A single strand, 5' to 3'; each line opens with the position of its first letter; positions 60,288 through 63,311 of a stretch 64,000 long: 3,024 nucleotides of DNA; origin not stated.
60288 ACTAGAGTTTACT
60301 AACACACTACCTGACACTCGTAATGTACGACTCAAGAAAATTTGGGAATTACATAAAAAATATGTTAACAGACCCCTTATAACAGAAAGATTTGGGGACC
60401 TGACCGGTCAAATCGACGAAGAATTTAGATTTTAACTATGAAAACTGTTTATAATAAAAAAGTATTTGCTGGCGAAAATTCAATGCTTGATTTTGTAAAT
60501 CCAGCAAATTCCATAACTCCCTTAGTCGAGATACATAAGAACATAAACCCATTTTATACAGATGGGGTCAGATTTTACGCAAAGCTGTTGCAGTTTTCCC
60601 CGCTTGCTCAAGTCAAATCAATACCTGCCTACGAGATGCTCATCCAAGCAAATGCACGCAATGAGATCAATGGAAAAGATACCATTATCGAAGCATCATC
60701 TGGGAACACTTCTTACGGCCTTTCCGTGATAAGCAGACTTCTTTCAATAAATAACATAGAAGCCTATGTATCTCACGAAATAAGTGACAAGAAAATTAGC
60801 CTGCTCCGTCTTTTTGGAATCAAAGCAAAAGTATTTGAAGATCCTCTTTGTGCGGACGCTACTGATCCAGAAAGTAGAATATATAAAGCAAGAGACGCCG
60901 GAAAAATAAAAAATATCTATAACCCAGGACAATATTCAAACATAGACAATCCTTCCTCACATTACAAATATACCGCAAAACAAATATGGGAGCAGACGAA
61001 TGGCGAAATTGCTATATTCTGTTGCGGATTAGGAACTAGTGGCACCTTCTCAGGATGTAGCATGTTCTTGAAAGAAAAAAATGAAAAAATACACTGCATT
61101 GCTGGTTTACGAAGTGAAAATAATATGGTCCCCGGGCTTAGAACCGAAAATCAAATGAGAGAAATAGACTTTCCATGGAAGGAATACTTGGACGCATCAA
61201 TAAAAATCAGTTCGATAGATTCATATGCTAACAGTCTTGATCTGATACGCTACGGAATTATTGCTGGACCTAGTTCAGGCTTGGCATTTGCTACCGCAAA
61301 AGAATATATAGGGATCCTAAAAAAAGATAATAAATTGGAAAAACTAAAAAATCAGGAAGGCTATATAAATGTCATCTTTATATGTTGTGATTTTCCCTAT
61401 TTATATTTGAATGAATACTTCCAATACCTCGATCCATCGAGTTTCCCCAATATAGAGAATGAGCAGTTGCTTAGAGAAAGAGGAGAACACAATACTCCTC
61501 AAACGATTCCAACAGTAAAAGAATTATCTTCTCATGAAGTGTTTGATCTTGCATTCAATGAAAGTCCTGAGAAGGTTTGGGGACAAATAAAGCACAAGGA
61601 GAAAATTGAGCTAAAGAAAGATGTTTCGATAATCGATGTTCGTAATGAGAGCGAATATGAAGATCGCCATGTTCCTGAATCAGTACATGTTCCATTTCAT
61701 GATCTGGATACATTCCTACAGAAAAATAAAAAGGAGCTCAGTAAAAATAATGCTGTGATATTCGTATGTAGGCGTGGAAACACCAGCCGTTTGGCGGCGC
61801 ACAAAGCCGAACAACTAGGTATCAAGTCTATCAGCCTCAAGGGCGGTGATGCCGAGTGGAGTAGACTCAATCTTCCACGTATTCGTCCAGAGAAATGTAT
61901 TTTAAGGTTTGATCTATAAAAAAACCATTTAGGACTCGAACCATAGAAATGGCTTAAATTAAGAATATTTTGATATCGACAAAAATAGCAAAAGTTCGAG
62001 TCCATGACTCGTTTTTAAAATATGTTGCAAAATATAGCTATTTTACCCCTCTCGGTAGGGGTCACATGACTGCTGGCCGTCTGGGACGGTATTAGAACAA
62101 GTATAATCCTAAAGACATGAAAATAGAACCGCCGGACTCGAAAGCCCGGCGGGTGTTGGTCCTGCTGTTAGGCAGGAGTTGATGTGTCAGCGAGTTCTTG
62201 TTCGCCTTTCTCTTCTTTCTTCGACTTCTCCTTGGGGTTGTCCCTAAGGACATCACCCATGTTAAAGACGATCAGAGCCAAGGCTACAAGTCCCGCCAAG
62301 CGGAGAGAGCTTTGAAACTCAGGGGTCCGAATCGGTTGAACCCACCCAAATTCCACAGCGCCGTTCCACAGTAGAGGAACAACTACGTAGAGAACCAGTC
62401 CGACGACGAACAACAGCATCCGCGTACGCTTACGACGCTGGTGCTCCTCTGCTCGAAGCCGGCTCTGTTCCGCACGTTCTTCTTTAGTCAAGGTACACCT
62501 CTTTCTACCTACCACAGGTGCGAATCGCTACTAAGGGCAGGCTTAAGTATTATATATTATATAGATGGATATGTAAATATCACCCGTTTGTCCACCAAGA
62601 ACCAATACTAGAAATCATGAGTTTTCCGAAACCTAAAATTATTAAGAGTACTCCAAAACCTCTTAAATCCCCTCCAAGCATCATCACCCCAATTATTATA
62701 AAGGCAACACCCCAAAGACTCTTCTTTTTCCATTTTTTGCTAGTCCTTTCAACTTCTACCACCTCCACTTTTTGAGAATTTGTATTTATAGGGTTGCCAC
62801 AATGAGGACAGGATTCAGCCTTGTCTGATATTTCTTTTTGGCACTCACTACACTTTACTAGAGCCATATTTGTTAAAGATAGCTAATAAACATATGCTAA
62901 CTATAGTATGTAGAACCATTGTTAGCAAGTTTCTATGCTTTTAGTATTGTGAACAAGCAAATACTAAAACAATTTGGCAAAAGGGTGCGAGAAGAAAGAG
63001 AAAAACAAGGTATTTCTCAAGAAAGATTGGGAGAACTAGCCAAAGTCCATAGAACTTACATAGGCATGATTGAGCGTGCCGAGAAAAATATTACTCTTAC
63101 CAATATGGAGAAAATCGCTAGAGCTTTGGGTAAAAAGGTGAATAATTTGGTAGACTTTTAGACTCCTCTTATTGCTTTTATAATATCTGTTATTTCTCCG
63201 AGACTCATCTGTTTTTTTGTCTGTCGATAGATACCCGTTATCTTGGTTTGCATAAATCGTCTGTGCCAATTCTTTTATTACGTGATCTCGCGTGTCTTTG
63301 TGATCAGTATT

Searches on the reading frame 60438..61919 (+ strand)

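Call 76: search_protein_families(library=pfam, proteins=[window:60438-61919:+], max_evalue=0.0001)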
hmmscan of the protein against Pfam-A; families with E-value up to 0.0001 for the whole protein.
window:60438-61919:+ (493 aa): 2 families
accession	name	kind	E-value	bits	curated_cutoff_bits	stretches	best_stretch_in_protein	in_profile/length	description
PF00291.31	PALP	-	1.8e-34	119.9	35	1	23-297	4-286/295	Pyridoxal-phosphate dependent enzyme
PF00581.25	Rhodanese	-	4e-16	59.8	22.2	1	389-476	8-101/102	Rhodanese-like domain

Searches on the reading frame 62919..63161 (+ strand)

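Call 76: search_protein_families(library=pfam, proteins=[window:62919-63161:+], max_evalue=0.0001)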
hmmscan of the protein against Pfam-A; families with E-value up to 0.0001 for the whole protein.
window:62919-63161:+ (80 aa): 3 families
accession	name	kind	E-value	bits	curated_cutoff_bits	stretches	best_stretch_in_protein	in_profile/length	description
PF01381.28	HTH_3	-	7.5e-15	55.2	23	1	23-73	1-51/55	Helix-turn-helix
PF13560.12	HTH_31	-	9.8e-09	35.8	27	1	18-71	1-55/64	Helix-turn-helix domain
PF12844.13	HTH_19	-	3.1e-05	24.2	30.2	1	20-71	1-52/64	Helix-turn-helix domain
